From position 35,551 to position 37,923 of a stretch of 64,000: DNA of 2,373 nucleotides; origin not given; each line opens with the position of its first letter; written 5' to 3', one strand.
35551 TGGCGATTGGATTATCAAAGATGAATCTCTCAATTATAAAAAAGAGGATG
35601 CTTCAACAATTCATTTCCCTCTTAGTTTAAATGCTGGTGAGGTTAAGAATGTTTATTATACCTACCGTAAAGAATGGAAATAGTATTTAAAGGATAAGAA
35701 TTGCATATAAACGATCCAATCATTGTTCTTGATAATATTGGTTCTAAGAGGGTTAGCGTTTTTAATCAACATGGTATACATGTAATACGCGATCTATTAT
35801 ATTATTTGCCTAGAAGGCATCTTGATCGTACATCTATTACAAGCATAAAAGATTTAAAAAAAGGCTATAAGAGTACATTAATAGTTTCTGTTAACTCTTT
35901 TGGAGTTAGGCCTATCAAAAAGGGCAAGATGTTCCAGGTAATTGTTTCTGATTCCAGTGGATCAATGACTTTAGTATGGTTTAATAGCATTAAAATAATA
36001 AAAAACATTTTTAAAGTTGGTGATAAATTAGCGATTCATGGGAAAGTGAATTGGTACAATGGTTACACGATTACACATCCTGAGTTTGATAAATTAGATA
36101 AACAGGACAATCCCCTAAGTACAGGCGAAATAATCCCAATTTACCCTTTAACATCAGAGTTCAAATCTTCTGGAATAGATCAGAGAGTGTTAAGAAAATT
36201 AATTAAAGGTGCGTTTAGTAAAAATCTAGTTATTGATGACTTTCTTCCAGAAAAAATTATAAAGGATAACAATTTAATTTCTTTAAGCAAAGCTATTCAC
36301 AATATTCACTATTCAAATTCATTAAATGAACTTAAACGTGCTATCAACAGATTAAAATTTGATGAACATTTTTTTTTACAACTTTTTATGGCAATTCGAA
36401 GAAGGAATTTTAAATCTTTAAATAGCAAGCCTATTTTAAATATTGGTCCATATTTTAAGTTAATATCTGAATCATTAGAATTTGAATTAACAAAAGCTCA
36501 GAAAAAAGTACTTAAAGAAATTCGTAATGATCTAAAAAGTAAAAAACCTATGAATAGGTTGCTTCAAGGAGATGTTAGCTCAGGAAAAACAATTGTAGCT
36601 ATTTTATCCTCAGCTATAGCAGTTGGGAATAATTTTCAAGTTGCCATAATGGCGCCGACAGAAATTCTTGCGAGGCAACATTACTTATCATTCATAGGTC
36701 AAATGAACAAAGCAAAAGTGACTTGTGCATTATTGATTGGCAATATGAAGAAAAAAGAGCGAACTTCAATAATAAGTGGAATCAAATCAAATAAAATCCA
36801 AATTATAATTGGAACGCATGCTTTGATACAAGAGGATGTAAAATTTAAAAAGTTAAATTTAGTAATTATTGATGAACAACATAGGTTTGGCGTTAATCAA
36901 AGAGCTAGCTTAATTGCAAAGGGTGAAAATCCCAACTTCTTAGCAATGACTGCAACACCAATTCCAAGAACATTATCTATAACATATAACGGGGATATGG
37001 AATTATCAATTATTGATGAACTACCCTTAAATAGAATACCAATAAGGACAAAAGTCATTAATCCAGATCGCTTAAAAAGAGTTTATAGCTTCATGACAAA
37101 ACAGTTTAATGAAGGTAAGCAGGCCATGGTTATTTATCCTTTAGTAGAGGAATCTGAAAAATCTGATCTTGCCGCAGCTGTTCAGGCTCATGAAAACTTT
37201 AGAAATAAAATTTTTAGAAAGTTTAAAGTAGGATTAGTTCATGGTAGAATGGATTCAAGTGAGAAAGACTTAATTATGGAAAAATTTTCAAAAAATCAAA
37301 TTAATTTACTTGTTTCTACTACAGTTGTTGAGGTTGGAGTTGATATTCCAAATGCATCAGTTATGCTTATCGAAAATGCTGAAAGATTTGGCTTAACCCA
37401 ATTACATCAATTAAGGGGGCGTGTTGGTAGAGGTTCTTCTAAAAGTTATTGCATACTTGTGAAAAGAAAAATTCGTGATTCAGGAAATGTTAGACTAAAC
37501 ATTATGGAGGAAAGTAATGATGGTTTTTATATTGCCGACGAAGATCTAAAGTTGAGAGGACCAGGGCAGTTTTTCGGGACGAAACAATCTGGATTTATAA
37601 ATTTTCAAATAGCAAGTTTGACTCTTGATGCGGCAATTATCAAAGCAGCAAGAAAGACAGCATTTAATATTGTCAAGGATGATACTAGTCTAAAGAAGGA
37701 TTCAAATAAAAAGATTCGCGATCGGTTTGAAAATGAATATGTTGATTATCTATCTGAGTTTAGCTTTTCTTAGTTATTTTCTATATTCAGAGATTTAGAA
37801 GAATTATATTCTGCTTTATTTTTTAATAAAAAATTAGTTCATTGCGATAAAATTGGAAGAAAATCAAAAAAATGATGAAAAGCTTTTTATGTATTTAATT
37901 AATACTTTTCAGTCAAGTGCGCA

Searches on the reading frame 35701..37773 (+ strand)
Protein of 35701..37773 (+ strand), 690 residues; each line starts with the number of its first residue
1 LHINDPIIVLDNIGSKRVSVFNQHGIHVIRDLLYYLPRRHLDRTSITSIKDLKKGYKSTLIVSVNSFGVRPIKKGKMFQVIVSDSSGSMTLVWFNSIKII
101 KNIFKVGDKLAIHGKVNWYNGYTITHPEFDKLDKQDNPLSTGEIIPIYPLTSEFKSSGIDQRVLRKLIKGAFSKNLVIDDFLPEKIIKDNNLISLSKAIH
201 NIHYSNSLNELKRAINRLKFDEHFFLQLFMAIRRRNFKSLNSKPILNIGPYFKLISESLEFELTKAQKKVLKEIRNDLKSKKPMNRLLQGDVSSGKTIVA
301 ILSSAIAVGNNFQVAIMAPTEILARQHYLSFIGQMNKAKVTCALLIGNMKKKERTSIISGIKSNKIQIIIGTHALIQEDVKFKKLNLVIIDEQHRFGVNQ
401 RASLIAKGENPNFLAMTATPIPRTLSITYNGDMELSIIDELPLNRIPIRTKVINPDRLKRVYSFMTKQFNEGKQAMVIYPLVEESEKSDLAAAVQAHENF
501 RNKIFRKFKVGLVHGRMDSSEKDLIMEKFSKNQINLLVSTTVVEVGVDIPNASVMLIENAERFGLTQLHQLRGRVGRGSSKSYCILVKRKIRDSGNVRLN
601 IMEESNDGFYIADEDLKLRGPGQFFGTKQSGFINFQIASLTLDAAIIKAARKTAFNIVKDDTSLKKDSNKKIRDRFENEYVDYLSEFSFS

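Call 16: search_protein_families(library=pfam, proteins=[window:35701-37773:+], max_evalue=0.00001)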
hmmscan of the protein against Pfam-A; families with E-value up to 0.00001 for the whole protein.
window:35701-37773:+ (690 aa): 6 families
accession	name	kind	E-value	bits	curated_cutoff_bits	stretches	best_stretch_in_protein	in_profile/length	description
PF00271.37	Helicase_C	-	2.5e-24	86.1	23.5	1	465-577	10-108/110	Helicase conserved C-terminal domain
PF17191.10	RecG_wedge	-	2.9e-22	79.4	23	1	10-171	5-158/162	RecG wedge domain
PF00270.35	DEAD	-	3.7e-22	79.3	26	1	264-424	1-163/167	DEAD/DEAH box helicase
PF19833.4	RecG_dom3_C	-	5e-14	52.6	26.8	1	606-675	2-72/87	ATP-dependent DNA helicase RecG, domain 3, C-terminal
PF04851.21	ResIII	-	1.6e-12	48.1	22.5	1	261-420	2-162/164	Type III restriction enzyme, res subunit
PF01336.31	tRNA_anti-codon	-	1e-07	32.2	27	1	73-131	13-74/75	OB-fold nucleic acid binding domain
